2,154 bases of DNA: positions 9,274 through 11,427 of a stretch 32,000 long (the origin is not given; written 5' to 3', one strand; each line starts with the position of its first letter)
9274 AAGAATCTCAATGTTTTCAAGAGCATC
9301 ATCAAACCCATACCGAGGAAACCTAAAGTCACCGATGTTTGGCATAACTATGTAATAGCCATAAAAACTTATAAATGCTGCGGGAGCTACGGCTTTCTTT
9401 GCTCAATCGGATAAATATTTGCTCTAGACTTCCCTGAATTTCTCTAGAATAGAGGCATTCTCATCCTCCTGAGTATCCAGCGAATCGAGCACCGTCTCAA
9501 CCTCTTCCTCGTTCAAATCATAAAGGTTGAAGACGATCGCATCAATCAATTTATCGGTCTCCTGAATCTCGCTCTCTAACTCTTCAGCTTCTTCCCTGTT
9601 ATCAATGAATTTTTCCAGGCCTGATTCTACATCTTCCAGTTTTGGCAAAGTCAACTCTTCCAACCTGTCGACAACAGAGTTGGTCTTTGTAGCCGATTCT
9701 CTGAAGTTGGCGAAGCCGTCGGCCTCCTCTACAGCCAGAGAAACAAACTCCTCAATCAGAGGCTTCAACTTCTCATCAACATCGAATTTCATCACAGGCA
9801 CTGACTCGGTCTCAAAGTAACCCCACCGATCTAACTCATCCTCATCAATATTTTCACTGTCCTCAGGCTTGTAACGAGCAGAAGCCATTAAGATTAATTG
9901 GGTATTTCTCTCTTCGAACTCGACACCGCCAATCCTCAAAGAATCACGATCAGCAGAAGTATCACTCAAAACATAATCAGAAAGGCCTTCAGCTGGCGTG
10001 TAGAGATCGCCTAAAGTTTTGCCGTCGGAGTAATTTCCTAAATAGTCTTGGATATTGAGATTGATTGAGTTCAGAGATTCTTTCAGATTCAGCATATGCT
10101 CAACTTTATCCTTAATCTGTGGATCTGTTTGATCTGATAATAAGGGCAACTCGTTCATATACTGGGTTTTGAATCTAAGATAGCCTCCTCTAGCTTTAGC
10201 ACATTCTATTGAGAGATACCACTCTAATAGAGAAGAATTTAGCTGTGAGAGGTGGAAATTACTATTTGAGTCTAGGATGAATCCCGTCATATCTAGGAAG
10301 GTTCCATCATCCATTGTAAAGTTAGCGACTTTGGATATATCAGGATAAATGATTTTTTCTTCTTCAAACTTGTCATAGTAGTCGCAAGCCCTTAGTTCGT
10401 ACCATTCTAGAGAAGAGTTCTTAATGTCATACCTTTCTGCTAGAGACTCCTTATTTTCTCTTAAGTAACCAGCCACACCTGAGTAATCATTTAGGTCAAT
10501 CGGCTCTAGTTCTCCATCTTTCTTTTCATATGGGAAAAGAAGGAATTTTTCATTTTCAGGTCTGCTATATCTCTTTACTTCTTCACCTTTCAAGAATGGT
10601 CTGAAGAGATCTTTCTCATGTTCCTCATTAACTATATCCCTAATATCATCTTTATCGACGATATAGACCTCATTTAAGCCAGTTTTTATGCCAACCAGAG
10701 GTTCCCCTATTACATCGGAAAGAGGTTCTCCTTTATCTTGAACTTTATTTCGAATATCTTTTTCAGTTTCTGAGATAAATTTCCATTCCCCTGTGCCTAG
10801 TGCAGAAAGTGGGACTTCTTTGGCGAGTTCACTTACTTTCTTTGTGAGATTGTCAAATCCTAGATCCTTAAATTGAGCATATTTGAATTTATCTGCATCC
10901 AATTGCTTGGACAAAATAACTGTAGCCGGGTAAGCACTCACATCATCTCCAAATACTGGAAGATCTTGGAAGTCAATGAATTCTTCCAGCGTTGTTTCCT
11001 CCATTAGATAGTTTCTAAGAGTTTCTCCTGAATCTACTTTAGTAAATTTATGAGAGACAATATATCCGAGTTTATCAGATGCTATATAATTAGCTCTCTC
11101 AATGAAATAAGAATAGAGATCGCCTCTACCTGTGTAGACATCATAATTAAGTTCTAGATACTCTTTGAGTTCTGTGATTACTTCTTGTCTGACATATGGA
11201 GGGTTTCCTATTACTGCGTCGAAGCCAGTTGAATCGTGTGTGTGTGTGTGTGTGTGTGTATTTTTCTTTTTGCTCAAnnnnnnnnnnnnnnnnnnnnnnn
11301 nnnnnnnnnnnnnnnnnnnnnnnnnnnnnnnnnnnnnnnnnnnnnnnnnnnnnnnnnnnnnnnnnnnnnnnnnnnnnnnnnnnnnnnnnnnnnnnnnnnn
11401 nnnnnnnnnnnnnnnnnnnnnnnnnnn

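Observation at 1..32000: Extreme over-representation of the palindrome AGGCCT (a HIP-like iterated palindrome)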

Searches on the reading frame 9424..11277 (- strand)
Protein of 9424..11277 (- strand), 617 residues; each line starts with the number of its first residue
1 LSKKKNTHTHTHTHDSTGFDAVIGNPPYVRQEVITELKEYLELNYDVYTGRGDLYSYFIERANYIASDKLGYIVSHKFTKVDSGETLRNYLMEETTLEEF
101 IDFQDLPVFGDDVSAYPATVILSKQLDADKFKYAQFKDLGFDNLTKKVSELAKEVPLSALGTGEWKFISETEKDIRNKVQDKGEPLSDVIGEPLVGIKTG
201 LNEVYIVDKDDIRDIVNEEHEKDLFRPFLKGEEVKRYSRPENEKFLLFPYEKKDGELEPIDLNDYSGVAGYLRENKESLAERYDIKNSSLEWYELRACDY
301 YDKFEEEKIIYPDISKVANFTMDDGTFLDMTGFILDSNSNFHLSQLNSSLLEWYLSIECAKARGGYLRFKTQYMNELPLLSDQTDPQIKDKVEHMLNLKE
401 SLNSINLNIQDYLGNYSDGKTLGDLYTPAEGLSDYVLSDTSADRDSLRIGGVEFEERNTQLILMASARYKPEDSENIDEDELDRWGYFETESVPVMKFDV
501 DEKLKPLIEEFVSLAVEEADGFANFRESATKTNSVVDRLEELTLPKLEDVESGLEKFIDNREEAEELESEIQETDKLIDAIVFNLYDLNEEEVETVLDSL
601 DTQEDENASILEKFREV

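Call 6: search_protein_families(library=pfam, proteins=[window:9424-11277:-])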
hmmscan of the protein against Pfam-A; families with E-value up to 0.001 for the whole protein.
window:9424-11277:- (617 aa): 2 families
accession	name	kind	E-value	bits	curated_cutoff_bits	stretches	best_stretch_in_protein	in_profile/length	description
PF07669.17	Eco57I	-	1.5e-27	97.2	25.3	1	10-109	65-171/171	Eco57I restriction-modification methylase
PF12950.13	TaqI_C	-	6e-09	36.6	26.5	1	227-379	2-118/118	TaqI-like C-terminal specificity domain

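Call 23: search_protein_families(library=ncbifam, proteins=[window:9424-11277:-], max_evalue=0.01)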
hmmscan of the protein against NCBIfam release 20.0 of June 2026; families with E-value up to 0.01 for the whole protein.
window:9424-11277:- (617 aa): 2 families
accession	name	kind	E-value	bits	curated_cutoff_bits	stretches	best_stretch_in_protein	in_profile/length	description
NF033451.1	BREX_2_MTaseX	equivalog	7.1e-09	34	400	1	165-325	532-691/1185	BREX-2 system adenine-specific DNA-methyltransferase PglX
NF033455.1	BREX_6_MTaseX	exception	0.00043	17.9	900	1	18-104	554-639/1319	BREX-6 system adenine-specific DNA-methyltransferase PglX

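Call 66: find_homologous_proteins(query=window:9424-11277:-, max_evalue=1e-10)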
Query window:9424-11277:- (617 aa): 1620 proteins with E <= 1e-10 among 8000 candidates; the best 120 are listed.
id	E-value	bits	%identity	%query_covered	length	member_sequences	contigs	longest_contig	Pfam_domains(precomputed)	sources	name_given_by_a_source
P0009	0.0e+0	1149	100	85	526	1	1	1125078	PF12950.14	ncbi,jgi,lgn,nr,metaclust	ncbi:hypothetical protein AQV86_02590 [Nanohaloarchaea archaeon SG9]|nr:hypothetical protein AQV86_0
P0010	9.2e-270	915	73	89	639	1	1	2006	PF07669.18,PF12950.14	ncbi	ncbi:MAG: Eco57I restriction-modification methylase domain-containing protein, partial [Candidatus N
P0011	1.6e-169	584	46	95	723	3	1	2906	PF07669.18,PF12950.14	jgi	jgi:hypothetical protein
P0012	4.0e-152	526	49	97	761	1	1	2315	PF07669.18,PF12950.14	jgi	jgi:hypothetical protein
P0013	2.4e-130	454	48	91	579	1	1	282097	PF07669.18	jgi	-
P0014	3.1e-121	424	40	94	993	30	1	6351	PF02384.23,PF07669.18,PF12950.14,PF20473.5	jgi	-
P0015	5.3e-115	404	39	94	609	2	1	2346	PF07669.18,PF12950.14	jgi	jgi:hypothetical protein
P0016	5.0e-114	400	51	64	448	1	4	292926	PF12950.14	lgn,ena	-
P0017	8.2e-106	373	63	44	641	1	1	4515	PF07669.18,PF12950.14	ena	-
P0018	1.8e-104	369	42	84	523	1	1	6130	PF12950.14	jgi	-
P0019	2.0e-104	369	36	93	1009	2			PF02384.23,PF07669.18,PF12950.14,PF20473.5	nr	nr:TaqI-like C-terminal specificity domain-containing protein [Halolamina pelagica]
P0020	1.4e-102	363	35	95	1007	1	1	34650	PF02384.23,PF07669.18,PF12950.14,PF20473.5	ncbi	ncbi:Eco57I restriction-modification methylase domain-containing protein [Candidatus Pyrohabitans sp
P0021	4.1e-102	361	38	94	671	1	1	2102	PF07669.18,PF12950.14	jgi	jgi:hypothetical protein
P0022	5.8e-100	354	35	93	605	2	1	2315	PF07669.18,PF12950.14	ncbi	ncbi:Eco57I restriction-modification methylase domain-containing protein, partial [Haloarcula sp. AO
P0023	2.5e-95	339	36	94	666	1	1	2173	PF07669.18,PF12950.14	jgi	jgi:hypothetical protein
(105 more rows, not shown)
